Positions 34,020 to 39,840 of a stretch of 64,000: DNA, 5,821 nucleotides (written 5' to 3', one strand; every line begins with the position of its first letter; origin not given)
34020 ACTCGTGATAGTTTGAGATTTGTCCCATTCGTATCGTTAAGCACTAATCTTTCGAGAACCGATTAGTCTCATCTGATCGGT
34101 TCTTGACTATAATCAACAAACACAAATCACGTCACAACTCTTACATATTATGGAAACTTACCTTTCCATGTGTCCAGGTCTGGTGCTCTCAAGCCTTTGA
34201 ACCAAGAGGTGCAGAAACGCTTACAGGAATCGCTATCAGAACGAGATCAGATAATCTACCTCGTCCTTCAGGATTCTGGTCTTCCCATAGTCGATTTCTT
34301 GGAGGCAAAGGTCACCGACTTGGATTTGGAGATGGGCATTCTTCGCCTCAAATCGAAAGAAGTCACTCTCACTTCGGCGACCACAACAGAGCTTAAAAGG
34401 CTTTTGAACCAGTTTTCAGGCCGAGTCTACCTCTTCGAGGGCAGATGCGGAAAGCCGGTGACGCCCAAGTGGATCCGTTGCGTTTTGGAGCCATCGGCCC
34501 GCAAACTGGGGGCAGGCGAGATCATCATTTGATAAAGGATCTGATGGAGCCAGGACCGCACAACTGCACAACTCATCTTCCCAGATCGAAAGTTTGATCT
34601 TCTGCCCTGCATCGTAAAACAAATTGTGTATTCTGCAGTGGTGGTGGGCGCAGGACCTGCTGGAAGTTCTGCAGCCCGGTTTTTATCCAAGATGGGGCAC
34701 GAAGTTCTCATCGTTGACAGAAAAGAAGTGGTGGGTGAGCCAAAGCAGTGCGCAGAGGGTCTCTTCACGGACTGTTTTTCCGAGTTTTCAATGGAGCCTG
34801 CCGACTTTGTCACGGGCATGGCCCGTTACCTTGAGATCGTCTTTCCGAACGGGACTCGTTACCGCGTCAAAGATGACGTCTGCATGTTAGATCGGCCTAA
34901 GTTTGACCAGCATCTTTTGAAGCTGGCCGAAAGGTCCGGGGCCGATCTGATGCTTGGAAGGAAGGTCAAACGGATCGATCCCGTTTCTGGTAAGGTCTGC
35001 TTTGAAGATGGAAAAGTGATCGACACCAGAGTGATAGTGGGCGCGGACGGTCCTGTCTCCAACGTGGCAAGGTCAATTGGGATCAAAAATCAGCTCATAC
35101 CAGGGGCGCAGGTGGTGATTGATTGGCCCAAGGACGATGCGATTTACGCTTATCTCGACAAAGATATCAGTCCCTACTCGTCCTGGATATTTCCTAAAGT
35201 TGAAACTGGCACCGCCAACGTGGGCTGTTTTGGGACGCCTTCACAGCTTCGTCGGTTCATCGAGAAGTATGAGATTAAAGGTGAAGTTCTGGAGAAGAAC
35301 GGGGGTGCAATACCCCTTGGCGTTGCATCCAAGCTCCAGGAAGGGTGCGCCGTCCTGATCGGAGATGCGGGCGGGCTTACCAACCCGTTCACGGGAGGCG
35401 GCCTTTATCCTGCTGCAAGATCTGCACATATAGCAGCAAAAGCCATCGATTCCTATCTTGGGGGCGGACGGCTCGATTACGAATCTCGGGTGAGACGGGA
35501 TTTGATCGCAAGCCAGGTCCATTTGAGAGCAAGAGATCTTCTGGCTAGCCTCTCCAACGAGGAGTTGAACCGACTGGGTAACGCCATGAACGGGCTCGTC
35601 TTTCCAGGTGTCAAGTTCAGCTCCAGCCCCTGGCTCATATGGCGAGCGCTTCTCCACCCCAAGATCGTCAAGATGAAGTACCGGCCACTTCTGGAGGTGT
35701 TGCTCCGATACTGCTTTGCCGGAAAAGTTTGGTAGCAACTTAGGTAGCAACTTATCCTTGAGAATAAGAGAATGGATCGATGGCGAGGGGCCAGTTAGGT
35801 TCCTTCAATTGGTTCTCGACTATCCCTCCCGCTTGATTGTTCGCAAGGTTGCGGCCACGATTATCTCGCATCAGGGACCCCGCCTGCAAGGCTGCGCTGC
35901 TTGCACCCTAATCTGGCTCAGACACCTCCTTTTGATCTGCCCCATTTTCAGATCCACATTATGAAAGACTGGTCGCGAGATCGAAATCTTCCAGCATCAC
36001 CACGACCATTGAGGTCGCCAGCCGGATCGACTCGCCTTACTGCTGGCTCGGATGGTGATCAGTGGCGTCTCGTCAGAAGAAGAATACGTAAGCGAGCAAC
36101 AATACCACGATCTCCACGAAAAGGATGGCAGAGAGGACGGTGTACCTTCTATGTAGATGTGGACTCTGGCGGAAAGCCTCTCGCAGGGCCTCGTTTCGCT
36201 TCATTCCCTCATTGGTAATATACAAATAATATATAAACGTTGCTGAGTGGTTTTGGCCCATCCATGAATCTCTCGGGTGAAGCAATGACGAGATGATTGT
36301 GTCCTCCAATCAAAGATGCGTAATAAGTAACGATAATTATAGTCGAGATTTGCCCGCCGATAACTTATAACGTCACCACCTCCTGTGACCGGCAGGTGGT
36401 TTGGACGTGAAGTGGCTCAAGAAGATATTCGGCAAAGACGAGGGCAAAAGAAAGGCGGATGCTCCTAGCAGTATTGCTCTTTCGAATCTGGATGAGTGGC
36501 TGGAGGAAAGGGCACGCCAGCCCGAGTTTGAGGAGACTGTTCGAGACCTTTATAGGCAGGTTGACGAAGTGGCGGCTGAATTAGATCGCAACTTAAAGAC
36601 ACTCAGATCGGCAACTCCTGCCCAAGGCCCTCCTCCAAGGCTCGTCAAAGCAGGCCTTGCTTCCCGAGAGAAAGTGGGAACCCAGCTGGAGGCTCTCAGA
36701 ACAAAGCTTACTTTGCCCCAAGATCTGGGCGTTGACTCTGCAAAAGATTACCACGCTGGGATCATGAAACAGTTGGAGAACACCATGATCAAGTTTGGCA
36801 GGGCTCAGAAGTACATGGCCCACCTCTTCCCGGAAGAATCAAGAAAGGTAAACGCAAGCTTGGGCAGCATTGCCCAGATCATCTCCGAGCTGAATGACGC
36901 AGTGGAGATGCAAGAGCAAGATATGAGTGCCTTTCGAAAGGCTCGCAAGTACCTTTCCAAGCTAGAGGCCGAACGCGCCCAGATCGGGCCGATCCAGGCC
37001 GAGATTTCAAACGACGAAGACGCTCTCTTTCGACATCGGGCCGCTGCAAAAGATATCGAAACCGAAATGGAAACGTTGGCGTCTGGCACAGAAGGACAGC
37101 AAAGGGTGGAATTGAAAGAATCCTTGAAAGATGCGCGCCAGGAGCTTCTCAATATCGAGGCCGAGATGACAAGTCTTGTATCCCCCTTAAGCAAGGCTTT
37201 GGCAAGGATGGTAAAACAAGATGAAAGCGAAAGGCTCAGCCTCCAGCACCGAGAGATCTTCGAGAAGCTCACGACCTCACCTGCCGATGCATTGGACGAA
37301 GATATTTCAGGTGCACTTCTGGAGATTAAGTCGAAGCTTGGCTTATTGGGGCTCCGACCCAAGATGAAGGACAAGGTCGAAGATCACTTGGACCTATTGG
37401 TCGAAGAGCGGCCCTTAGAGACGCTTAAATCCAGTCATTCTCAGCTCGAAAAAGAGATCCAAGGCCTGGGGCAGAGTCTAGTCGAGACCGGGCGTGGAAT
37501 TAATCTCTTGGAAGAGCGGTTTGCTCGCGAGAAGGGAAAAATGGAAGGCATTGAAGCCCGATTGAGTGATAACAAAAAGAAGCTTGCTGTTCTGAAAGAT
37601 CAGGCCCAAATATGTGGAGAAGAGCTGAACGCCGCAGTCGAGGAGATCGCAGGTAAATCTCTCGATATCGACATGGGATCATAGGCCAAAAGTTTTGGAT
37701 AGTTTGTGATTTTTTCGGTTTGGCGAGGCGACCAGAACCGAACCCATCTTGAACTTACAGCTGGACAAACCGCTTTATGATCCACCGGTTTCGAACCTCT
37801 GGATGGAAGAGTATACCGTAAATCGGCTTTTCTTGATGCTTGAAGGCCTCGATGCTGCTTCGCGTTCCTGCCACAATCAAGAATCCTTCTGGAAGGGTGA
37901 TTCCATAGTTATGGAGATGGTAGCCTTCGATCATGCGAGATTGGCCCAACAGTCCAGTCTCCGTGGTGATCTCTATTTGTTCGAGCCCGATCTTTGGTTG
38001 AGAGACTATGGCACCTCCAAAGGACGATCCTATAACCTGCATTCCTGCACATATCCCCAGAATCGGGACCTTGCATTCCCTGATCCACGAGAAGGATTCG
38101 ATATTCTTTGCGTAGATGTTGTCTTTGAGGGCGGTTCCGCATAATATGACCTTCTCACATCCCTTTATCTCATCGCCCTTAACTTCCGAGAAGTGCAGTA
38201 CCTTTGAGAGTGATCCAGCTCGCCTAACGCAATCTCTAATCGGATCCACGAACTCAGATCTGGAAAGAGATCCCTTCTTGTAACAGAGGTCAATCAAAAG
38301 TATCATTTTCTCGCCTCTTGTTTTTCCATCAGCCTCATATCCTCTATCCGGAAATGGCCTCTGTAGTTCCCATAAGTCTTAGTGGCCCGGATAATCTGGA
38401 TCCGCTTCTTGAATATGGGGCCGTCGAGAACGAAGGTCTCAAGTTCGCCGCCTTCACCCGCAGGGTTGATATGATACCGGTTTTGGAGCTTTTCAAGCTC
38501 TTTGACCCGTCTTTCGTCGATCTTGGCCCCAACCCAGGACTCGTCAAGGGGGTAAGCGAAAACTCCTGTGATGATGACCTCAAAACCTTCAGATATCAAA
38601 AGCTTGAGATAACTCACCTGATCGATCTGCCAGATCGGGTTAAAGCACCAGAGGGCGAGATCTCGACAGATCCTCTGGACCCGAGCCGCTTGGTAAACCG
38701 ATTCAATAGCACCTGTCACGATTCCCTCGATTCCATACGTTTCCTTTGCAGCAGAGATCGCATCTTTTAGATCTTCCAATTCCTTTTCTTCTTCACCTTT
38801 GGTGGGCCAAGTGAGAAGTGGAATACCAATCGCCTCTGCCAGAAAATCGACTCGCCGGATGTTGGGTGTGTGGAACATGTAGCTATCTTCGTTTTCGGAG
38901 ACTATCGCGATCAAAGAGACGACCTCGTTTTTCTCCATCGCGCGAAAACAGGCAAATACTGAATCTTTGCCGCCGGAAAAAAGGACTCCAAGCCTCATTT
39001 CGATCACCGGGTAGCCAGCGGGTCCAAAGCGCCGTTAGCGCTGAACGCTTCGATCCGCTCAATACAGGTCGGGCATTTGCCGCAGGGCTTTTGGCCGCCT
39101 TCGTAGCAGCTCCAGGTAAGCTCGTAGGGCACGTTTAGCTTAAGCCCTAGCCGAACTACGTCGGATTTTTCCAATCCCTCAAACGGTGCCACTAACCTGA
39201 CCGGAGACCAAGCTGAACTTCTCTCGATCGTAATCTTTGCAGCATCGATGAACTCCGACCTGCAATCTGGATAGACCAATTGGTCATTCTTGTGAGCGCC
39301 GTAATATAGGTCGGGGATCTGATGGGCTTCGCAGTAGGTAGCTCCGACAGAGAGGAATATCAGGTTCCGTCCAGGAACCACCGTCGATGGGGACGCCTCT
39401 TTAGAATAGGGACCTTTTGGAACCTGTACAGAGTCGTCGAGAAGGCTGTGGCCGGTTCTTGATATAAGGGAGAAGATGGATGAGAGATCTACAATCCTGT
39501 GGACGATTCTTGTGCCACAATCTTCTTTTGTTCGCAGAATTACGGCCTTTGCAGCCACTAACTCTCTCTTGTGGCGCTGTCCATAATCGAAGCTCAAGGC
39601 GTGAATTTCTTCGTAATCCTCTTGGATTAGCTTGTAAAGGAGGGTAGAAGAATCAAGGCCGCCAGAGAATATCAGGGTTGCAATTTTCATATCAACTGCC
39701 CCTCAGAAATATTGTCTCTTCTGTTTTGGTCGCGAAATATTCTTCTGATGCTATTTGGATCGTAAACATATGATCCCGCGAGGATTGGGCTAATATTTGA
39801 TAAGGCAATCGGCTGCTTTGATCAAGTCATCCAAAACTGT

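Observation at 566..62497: Abundant bipartite palindromic intergenic repeat family (about 130 bp; at least 11 loci in 64 kb)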

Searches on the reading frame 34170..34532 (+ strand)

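Call 9: search_protein_families(library=pfam, proteins=[window:34170-34532:+])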
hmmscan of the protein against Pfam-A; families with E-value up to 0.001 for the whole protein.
window:34170-34532:+ (120 aa): 1 family
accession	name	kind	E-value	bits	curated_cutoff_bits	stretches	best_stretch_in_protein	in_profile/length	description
PF00589.27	Phage_integrase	-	0.00016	21.9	27.1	1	10-106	11-114/172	Phage integrase family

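Call 22: search_protein_families(library=ncbifam, proteins=[window:34170-34532:+], max_evalue=0.1)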
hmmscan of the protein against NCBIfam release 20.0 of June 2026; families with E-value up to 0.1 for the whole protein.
window:34170-34532:+ (120 aa): 3 families
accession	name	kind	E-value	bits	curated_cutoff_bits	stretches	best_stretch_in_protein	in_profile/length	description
NF040815.2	recomb_XerA_Arch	equivalog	3.6e-07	30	220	1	9-114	96-208/263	site-specific tyrosine recombinase/integron integrase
NF002685.0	PRK02436.1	equivalog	1.1e-05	25.4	178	1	14-102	102-189/245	site-specific tyrosine recombinase XerD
TIGR02224.1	recomb_XerC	equivalog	0.0024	17.3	335.15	1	14-115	119-232/295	tyrosine recombinase XerC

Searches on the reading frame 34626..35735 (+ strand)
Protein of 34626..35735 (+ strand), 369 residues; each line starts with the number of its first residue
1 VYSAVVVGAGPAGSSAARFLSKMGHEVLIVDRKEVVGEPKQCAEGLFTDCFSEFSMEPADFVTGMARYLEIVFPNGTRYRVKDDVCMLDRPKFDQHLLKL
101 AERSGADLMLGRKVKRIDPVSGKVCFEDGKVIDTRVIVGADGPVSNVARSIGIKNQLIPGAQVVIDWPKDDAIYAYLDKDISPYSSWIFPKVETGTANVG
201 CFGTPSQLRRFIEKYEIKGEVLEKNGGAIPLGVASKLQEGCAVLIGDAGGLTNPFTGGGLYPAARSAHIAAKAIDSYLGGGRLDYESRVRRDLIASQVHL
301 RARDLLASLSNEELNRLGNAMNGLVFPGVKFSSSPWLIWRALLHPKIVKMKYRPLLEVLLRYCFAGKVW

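Call 9: search_protein_families(library=pfam, proteins=[window:34626-35735:+])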
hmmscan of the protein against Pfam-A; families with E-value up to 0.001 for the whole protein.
window:34626-35735:+ (369 aa): 10 families
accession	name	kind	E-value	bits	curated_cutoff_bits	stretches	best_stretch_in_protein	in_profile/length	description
PF01494.25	FAD_binding_3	-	2.4e-14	53.8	22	1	3-34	3-34/349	FAD binding domain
PF05834.18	Lycopene_cycl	-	8.7e-12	45.2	23.4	1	5-165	3-162/380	Lycopene cyclase protein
PF01266.30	DAO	-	4.4e-10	40.1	27.9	1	4-37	2-35/353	FAD dependent oxidoreductase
PF07992.20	Pyr_redox_2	-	6.7e-09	36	26.1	1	3-36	2-36/291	Pyridine nucleotide-disulphide oxidoreductase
PF13450.12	NAD_binding_8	-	2.6e-07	31.2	21.9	1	6-37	1-32/68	NAD(P)-binding Rossmann-like domain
PF00070.33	Pyr_redox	-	3.9e-06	27.7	22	1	4-42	2-42/82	Pyridine nucleotide-disulphide oxidoreductase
PF01134.28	GIDA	-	5.3e-05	22.9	22.1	0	5-31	3-29/391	Glucose inhibited division protein A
PF12831.13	FAD_oxidored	-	9.1e-05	22.4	27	1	5-37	3-35/416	FAD dependent oxidoreductase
PF00890.30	FAD_binding_2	-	0.00021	21.1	20.4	1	4-47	2-45/414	FAD binding domain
PF03486.20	HI0933_like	-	0.00048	20.1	50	1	3-38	2-37/244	HI0933-like protein Rossmann domain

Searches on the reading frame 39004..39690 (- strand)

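Call 9: search_protein_families(library=pfam, proteins=[window:39004-39690:-])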
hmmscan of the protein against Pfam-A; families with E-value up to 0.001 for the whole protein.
window:39004-39690:- (228 aa): 1 family
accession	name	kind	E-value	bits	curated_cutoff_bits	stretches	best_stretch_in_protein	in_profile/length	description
PF06508.19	QueC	-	1.5e-60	204.8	22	1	4-219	2-209/210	Queuosine biosynthesis protein QueC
